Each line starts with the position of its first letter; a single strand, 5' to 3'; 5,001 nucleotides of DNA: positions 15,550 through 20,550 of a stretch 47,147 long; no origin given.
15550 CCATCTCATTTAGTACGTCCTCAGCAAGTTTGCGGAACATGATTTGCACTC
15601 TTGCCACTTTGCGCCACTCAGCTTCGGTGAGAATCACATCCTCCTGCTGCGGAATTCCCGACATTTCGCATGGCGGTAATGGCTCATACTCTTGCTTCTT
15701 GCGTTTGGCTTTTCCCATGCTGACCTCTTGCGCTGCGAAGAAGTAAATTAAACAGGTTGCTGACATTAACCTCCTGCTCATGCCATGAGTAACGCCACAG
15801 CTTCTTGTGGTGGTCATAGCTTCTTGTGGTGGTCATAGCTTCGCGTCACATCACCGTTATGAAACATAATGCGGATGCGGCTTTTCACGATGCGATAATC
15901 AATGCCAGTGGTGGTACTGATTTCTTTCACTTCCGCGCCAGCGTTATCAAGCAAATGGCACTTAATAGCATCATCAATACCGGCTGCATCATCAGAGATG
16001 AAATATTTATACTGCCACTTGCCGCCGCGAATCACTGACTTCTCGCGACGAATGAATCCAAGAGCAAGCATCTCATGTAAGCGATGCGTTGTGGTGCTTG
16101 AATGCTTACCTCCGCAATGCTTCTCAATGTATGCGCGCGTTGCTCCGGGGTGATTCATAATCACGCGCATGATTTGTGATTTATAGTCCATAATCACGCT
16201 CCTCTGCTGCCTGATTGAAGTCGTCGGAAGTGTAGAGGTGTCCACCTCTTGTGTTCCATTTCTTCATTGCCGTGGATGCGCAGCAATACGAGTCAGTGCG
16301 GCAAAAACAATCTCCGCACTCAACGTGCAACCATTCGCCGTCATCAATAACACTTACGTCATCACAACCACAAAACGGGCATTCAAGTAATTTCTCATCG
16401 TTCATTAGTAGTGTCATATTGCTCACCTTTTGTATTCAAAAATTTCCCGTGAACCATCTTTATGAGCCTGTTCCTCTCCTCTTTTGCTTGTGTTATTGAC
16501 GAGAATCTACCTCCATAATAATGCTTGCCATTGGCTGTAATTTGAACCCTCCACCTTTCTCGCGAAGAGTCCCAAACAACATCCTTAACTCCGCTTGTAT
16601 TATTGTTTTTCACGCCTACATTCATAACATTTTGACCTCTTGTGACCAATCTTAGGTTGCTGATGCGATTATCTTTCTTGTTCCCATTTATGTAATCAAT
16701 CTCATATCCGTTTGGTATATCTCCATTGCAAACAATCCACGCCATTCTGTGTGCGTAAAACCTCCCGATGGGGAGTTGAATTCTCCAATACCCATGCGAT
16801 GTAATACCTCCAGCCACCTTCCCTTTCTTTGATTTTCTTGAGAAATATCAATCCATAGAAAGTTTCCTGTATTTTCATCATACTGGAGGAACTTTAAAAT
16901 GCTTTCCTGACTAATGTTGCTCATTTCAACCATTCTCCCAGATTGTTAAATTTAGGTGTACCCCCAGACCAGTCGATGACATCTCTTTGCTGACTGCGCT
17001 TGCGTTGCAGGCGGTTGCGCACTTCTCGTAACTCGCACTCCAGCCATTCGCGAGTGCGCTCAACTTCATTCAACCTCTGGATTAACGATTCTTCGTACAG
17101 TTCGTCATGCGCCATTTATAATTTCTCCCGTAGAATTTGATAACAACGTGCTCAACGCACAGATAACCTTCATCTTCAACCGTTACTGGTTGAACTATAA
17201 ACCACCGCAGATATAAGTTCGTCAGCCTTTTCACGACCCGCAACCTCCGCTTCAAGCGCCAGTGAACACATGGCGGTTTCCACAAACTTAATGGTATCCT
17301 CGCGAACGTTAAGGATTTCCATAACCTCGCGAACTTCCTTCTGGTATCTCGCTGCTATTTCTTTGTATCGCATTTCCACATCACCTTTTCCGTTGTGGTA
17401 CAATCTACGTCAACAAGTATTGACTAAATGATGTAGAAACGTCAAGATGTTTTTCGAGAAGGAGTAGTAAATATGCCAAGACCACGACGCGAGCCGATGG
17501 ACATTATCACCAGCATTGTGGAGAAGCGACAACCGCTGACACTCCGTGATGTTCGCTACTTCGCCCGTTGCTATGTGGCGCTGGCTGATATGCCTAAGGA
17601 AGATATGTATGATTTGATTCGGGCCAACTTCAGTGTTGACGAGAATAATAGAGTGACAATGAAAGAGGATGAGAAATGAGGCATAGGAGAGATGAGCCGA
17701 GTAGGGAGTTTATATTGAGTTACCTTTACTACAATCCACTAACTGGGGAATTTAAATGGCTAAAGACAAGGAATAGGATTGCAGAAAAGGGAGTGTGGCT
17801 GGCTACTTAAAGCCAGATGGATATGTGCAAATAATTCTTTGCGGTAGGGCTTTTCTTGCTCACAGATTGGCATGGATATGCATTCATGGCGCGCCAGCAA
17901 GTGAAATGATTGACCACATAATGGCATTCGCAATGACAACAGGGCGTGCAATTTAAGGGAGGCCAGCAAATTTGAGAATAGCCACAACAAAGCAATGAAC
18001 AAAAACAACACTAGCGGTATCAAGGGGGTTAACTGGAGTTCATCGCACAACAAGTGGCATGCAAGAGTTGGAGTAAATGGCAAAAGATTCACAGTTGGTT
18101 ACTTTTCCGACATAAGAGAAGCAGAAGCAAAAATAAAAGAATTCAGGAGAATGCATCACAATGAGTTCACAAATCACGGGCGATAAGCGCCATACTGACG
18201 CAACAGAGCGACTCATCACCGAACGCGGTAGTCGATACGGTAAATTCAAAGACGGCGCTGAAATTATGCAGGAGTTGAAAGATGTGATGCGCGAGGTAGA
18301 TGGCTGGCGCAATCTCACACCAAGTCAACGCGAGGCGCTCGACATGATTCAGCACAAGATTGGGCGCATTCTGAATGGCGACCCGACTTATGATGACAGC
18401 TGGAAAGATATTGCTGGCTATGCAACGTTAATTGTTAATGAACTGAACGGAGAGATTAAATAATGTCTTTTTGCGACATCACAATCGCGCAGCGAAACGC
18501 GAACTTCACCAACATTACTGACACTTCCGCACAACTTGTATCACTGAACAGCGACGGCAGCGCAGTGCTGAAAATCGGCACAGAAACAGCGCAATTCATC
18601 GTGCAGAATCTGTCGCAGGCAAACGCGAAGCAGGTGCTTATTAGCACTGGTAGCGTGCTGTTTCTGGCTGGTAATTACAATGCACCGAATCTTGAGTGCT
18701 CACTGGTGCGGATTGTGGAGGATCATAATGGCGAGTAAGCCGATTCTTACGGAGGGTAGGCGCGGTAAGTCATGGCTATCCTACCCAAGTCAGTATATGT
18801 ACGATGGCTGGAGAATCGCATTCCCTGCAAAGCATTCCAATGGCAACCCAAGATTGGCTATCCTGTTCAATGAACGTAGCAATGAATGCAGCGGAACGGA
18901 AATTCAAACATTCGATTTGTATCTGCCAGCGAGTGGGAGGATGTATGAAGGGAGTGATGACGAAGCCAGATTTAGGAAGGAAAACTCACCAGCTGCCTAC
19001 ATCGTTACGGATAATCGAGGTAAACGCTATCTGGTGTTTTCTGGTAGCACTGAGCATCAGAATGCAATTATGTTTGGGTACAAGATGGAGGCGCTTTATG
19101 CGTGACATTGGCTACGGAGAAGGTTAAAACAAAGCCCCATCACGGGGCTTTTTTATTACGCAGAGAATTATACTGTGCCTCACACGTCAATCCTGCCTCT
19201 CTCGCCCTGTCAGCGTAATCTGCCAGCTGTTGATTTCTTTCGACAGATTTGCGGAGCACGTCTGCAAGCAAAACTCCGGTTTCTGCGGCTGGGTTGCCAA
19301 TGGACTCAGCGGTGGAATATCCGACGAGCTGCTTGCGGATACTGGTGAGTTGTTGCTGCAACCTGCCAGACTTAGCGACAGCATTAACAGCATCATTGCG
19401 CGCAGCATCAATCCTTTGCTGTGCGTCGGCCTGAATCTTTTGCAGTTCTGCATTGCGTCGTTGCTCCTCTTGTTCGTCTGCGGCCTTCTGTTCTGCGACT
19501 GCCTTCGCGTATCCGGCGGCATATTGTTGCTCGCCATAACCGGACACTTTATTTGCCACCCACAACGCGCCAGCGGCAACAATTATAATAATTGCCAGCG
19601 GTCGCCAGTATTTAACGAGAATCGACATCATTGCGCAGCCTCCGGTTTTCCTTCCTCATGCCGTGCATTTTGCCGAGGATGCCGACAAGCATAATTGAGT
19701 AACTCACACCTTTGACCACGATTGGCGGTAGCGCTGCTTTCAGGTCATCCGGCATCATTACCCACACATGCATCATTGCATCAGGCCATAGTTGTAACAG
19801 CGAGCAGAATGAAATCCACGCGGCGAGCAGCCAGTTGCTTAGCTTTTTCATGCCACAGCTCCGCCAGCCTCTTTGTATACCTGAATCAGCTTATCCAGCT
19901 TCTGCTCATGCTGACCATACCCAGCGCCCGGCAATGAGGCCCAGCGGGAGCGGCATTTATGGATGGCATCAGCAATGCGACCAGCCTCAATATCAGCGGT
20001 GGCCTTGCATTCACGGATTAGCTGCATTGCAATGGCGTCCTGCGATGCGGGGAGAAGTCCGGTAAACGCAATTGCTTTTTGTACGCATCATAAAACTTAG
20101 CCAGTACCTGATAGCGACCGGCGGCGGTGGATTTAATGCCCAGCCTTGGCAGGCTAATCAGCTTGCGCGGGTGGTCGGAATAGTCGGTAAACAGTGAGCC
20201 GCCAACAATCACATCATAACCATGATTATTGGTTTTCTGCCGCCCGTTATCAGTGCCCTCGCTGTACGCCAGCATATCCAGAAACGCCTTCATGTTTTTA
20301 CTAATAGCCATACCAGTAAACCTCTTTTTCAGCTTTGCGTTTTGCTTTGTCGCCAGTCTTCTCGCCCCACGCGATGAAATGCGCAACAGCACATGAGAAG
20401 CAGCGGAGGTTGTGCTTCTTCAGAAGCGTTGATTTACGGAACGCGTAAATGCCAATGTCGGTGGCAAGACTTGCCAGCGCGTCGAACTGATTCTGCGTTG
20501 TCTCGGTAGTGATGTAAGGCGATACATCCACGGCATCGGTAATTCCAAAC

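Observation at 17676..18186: HNH-AP2 homing endonuclease gene on the plus strand with two apparent frameshifts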

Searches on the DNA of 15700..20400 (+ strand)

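Call 55: search_dna_similar(query=window:15700-20400:+, collection=ecoli_genomes, mode=near, max_rows=15)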
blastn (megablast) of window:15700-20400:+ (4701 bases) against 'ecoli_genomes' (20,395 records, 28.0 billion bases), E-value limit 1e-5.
No match.

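Call 56: search_dna_similar(query=window:15700-20400:+, collection=plasmids, mode=near, max_rows=15)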
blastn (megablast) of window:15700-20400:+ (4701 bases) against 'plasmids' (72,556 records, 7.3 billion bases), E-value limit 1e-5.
No match.
